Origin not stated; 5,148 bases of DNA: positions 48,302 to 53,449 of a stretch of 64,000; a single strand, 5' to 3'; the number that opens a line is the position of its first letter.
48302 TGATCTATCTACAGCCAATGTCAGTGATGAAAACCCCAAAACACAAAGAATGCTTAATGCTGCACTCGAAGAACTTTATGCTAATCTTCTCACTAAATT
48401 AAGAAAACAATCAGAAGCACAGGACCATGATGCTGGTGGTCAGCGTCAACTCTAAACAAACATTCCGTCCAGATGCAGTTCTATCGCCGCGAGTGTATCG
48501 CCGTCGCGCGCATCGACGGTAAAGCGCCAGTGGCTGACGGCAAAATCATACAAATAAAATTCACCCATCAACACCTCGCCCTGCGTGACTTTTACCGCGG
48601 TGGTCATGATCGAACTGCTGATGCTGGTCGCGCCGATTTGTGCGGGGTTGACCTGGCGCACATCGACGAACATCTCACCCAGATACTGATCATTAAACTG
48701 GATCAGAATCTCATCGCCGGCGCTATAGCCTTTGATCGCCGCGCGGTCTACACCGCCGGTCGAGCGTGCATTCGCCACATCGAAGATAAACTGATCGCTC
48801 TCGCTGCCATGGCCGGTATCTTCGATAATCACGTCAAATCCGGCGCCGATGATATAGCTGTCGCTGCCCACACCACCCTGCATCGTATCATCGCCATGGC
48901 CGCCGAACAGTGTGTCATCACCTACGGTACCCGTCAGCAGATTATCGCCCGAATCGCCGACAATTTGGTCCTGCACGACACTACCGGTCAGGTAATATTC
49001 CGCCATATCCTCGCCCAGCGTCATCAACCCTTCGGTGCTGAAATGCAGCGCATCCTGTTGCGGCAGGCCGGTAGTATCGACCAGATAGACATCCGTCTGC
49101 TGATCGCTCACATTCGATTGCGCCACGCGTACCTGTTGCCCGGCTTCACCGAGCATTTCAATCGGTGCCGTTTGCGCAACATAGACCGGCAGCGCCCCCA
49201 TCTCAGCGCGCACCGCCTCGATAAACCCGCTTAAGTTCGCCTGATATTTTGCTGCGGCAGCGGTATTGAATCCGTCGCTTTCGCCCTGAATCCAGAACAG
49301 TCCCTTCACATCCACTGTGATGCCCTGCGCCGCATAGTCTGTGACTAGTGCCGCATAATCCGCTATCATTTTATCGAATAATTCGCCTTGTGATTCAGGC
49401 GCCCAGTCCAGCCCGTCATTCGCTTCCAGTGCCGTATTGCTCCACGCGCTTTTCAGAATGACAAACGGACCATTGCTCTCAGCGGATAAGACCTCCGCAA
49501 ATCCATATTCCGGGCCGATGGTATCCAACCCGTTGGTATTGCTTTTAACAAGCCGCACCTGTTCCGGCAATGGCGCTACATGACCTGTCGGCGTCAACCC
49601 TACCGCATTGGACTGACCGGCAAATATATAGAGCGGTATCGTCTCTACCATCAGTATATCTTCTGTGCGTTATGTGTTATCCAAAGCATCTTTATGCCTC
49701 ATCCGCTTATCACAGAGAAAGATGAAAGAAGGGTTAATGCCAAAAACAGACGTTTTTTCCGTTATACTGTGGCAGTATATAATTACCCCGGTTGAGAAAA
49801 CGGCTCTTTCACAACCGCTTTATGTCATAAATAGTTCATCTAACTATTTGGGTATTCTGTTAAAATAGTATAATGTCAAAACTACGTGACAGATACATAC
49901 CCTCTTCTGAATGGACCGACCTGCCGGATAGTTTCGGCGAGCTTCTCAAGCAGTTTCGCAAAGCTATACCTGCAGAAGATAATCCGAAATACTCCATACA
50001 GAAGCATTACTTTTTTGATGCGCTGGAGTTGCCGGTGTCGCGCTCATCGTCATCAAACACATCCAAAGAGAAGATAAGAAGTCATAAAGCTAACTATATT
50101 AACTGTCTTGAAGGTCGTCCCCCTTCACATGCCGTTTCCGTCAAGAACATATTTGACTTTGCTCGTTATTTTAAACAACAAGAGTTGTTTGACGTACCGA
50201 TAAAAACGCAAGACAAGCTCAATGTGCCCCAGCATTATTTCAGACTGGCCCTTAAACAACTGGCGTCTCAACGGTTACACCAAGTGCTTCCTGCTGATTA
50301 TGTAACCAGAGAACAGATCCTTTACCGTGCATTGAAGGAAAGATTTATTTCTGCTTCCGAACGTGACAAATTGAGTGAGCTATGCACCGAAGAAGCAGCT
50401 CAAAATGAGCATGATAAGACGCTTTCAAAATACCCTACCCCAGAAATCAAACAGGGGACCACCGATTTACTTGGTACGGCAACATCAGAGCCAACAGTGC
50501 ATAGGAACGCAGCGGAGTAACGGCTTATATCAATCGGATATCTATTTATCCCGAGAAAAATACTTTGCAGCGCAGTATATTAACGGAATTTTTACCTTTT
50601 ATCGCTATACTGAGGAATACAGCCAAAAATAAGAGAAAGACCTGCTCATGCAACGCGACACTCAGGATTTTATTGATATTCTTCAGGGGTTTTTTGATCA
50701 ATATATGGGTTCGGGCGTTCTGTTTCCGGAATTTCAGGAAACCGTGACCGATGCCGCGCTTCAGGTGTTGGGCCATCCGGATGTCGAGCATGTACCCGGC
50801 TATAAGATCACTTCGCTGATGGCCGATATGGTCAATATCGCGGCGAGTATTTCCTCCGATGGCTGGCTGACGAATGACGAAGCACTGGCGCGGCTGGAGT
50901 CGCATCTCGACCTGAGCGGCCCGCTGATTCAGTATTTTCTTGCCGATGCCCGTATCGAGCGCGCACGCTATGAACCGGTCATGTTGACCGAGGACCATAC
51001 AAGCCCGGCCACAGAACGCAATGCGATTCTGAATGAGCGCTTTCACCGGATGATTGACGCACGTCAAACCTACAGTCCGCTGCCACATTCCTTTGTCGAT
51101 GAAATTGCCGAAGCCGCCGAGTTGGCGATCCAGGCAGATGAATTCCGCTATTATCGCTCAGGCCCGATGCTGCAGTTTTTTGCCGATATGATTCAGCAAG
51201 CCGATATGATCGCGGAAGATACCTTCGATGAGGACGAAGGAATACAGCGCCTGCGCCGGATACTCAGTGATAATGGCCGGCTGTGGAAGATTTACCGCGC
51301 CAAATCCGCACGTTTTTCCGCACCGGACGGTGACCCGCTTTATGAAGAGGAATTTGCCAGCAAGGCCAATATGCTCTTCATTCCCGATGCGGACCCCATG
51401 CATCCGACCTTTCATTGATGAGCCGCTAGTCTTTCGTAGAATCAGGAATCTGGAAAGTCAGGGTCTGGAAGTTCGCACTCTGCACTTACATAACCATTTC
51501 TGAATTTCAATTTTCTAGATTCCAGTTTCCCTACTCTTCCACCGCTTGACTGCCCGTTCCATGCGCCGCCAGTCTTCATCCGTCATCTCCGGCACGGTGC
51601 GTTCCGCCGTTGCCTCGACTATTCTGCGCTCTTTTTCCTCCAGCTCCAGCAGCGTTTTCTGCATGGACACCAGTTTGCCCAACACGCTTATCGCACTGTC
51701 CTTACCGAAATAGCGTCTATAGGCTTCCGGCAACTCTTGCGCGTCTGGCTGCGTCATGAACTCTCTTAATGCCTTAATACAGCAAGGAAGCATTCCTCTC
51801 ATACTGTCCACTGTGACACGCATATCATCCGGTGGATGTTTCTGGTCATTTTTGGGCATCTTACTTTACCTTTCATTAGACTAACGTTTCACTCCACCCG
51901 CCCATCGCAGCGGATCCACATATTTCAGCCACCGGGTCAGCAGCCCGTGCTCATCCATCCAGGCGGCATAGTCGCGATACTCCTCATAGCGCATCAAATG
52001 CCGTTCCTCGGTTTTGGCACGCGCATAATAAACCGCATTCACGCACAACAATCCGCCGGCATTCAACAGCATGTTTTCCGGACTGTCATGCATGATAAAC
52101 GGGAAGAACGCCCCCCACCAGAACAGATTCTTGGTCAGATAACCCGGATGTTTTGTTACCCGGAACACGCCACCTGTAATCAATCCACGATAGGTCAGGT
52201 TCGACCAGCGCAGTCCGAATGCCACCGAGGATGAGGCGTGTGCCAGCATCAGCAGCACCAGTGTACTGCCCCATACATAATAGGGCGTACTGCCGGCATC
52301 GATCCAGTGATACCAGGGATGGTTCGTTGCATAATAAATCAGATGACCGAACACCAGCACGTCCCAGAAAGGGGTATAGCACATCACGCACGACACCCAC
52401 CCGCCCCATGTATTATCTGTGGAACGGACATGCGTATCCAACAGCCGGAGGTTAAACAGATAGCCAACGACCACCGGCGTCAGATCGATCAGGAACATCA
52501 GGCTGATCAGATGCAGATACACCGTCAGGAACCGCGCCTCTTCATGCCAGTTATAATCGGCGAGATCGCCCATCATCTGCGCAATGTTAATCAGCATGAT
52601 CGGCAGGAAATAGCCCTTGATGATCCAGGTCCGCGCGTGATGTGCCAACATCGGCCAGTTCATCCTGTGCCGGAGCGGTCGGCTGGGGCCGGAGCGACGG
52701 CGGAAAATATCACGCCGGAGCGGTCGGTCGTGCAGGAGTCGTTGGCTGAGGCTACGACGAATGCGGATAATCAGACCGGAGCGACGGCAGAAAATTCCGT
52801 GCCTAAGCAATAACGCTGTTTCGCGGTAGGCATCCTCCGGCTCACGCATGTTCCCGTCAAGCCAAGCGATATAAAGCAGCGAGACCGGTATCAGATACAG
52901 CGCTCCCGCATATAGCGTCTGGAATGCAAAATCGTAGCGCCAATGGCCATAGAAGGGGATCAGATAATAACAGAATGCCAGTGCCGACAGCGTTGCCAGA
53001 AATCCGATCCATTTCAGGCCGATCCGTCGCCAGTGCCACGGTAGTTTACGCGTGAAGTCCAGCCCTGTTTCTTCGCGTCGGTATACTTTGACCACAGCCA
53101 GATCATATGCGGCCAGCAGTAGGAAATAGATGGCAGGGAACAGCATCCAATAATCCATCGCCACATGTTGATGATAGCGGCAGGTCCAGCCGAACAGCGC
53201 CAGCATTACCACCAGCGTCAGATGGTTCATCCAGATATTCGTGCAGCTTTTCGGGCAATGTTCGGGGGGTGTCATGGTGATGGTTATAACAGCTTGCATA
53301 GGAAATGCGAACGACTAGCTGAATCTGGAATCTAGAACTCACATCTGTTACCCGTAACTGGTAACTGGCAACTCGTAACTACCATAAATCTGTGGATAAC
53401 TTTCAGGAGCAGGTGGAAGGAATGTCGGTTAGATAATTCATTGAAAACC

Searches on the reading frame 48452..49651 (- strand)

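Call 13: search_protein_families(library=pfam, proteins=[window:48452-49651:-], max_evalue=0.01)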
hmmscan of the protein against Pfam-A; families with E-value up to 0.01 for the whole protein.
window:48452-49651:- (399 aa): 2 families
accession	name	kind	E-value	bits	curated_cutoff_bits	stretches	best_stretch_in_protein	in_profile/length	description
PF03629.24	SASA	-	3.6e-27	95.9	24.8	1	38-221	57-225/226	Carbohydrate esterase, sialic acid-specific acetylesterase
PF00353.25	HemolysinCabind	-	8.3e-07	29.3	23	1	232-265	2-35/36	RTX calcium-binding nonapeptide repeat (4 copies)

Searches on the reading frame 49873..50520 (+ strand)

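Call 13: search_protein_families(library=pfam, proteins=[window:49873-50520:+], max_evalue=0.01)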
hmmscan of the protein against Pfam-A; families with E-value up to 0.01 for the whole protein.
window:49873-50520:+ (215 aa): 1 family
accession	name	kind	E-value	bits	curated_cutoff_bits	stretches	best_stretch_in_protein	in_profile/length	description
PF13311.11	DUF4080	-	0.0033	18.1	22.9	1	95-193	65-160/188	Protein of unknown function (DUF4080)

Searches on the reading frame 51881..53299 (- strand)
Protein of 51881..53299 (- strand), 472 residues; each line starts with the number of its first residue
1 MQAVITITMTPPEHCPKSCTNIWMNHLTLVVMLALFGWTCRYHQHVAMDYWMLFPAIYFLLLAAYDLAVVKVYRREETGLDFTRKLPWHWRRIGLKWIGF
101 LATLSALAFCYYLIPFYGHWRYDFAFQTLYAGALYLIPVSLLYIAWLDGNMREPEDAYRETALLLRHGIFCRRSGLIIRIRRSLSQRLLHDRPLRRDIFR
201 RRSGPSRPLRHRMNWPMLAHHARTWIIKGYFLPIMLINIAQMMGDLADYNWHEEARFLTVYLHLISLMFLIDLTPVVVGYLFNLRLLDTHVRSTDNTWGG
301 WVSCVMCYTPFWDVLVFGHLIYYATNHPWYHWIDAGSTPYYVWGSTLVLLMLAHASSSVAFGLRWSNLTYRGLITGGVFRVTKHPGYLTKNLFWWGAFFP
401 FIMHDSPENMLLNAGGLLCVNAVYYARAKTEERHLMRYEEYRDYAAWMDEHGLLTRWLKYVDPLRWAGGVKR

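Call 16: search_protein_families(library=pfam, proteins=[window:51881-53299:-], max_evalue=0.01)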
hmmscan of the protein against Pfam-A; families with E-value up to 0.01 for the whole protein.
window:51881-53299:- (472 aa): 2 families
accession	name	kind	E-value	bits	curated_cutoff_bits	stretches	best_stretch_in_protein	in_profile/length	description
PF06966.17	DUF1295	-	1.2e-06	28.7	20.4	1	373-445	155-232/235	Protein of unknown function (DUF1295)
PF04191.18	PEMT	-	8.5e-05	23.4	25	1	372-437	41-100/105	Phospholipid methyltransferase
